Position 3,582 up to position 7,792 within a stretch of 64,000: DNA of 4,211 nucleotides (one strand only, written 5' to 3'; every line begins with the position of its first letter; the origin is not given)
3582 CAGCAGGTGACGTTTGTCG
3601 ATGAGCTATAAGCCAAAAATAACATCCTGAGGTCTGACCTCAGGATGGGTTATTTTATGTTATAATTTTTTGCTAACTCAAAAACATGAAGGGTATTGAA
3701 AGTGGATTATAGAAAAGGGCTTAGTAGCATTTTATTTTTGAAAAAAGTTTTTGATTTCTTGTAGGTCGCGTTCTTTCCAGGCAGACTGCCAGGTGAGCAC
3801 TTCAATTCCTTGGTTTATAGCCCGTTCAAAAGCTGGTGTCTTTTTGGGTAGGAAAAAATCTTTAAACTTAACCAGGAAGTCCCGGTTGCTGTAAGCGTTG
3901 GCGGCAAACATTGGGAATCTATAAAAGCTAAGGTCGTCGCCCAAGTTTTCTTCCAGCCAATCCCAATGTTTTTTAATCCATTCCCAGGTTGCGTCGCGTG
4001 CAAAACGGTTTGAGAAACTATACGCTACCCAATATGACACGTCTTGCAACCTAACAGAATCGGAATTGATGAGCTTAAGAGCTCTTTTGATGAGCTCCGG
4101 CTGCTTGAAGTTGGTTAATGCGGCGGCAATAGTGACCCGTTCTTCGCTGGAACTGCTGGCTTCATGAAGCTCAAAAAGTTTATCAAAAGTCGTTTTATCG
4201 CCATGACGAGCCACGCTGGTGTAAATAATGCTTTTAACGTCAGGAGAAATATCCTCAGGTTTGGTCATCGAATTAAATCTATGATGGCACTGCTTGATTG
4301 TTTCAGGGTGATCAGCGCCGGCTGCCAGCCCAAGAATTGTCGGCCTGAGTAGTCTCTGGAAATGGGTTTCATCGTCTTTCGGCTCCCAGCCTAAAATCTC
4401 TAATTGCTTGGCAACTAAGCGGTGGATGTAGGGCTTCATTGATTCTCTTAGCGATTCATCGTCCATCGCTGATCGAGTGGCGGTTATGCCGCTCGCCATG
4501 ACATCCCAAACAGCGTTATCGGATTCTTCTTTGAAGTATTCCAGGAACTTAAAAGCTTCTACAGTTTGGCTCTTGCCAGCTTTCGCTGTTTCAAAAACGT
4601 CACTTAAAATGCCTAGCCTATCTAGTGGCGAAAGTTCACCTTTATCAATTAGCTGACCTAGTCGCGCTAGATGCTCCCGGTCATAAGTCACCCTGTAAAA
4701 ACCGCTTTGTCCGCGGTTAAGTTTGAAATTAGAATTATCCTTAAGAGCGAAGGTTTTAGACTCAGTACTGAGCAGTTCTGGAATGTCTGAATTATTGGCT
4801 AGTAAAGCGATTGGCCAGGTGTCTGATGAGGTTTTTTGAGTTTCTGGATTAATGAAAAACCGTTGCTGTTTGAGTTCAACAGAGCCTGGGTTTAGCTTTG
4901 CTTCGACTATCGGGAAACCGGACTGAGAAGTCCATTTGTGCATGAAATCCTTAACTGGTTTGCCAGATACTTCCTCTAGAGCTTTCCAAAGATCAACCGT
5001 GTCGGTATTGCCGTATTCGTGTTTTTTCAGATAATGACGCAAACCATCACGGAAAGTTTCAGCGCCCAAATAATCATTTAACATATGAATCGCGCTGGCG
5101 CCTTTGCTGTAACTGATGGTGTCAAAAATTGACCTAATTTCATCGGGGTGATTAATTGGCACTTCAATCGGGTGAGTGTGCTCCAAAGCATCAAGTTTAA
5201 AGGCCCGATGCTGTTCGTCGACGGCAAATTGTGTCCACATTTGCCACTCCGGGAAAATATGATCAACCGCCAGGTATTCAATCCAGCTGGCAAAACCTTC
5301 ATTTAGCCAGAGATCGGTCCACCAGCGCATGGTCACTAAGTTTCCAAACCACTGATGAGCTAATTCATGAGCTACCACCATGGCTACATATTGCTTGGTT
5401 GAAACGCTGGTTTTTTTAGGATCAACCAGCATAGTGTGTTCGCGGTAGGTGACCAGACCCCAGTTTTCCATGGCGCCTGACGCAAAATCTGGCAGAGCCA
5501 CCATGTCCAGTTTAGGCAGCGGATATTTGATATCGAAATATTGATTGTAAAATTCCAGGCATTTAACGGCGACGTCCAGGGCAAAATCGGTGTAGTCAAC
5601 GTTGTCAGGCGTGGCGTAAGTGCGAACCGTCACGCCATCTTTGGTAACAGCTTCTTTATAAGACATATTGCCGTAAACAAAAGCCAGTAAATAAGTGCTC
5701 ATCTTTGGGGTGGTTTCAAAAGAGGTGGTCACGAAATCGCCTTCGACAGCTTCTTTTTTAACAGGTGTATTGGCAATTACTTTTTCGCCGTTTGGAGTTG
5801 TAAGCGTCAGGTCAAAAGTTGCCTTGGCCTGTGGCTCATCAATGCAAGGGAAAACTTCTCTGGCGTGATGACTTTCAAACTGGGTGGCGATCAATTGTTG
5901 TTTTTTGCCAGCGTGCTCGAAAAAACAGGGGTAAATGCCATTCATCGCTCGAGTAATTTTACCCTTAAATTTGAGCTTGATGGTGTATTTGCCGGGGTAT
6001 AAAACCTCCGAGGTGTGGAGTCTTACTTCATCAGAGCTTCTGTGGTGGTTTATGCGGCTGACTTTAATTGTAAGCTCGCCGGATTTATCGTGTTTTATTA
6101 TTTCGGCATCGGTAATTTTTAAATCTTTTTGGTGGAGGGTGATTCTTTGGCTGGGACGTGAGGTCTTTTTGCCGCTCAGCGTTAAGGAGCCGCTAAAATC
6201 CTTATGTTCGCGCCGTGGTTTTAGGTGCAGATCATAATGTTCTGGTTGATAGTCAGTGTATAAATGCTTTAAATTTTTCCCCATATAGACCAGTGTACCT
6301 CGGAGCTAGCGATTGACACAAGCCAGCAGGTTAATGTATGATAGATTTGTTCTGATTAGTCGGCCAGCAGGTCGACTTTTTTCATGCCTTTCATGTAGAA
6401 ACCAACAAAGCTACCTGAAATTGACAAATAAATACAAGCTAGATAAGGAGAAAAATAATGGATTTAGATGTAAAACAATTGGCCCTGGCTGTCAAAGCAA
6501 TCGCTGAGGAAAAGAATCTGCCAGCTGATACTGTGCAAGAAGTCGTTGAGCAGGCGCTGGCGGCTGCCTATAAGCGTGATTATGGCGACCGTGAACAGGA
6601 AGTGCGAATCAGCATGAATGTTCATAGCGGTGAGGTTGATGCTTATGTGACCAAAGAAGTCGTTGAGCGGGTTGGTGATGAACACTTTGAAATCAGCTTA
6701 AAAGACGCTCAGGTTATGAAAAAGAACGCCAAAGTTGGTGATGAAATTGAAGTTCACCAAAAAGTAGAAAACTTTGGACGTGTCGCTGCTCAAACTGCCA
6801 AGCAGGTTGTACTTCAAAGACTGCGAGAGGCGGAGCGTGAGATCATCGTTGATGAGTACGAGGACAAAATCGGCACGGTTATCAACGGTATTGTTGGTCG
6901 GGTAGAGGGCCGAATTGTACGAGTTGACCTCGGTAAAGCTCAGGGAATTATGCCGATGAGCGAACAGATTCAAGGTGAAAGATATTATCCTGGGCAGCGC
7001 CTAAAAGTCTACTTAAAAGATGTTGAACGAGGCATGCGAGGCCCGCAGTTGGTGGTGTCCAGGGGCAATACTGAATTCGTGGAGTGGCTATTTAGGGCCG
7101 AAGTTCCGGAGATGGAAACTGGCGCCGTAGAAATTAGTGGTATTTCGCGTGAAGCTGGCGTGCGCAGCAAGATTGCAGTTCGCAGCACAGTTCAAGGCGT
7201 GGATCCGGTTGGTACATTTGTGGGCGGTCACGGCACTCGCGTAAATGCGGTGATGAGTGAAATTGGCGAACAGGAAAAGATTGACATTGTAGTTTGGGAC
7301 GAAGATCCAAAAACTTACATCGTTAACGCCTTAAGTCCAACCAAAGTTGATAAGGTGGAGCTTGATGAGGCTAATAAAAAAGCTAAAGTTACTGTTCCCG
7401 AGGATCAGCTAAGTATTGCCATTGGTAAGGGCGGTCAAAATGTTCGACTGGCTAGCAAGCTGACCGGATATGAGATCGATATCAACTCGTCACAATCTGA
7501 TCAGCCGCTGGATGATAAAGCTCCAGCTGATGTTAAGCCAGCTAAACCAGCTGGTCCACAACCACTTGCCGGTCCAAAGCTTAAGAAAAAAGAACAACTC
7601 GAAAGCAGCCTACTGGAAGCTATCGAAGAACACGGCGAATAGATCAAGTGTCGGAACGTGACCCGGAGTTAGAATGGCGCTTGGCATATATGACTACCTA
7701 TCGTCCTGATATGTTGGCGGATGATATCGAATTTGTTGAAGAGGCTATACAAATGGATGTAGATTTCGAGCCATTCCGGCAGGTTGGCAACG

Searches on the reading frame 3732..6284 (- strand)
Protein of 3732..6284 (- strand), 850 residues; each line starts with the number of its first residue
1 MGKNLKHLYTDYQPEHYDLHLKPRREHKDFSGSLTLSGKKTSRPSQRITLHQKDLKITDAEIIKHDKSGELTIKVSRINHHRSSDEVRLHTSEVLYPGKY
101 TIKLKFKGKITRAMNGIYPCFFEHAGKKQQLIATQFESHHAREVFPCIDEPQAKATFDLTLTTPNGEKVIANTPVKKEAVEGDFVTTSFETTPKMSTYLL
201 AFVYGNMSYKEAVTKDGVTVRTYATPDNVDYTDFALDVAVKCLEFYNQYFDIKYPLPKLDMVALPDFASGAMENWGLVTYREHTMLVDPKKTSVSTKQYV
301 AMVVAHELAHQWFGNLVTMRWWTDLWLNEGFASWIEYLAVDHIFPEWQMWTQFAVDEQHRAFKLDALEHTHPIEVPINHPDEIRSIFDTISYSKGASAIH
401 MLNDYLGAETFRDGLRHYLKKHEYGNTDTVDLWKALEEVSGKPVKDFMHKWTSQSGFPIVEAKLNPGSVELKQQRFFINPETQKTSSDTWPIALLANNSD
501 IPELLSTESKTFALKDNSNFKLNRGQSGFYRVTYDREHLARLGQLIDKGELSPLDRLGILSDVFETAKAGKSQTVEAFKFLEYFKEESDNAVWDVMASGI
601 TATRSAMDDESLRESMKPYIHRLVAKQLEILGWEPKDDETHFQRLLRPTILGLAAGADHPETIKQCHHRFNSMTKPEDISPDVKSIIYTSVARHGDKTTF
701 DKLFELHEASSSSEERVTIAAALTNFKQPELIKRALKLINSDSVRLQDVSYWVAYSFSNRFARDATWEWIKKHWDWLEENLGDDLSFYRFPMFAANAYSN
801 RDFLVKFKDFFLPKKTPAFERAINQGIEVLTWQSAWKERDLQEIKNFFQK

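Call 8: search_protein_families(library=pfam, proteins=[window:3732-6284:-])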
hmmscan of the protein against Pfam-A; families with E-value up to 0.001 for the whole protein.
window:3732-6284:- (850 aa): 3 families
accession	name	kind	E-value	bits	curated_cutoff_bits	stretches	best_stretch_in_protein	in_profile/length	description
PF01433.26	Peptidase_M1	-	7.1e-94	313.9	27.7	1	234-451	1-218/218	Peptidase family M1 domain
PF11838.14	ERAP1_C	-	6.5e-78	262.8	38.2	1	520-828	2-314/318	ERAP1-like C-terminal domain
PF17900.6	Peptidase_M1_N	-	2.2e-47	162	25.8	1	13-199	1-186/186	Peptidase M1 N-terminal domain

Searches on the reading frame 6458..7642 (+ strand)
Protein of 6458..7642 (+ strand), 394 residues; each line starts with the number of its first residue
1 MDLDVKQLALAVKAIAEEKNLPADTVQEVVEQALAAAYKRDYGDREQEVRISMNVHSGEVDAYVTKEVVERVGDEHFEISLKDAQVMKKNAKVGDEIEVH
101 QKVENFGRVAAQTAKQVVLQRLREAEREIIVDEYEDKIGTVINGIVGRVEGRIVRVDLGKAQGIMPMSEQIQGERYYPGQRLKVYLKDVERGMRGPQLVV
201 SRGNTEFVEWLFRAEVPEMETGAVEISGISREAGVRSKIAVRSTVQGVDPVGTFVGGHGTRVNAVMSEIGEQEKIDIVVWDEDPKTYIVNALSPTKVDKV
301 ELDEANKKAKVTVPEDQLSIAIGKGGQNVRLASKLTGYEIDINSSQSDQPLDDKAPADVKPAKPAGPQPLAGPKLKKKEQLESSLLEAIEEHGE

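Call 8: search_protein_families(library=pfam, proteins=[window:6458-7642:+])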
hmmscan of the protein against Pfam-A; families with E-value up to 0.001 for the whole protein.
window:6458-7642:+ (394 aa): 6 families
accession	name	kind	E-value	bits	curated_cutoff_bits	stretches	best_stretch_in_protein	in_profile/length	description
PF08529.16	NusA_N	-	9.2e-36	123.1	23.8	1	8-128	2-119/119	NusA N-terminal domain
PF13184.12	KH_5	-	5.4e-23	81.3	27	1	233-301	1-68/69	NusA-like KH domain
PF23095.1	KH_NusA_C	-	1.2e-08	35.3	34.2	1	311-349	3-41/59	Transcription termination/antitermination protein NusA, KH domain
PF00575.29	S1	-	1.8e-06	28.7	22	1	136-198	2-71/74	S1 RNA binding domain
PF07650.23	KH_2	-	3.9e-05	23.8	22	1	294-341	12-59/78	KH domain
PF00013.35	KH_1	-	0.0005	20.2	21.5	0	310-348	3-41/66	KH domain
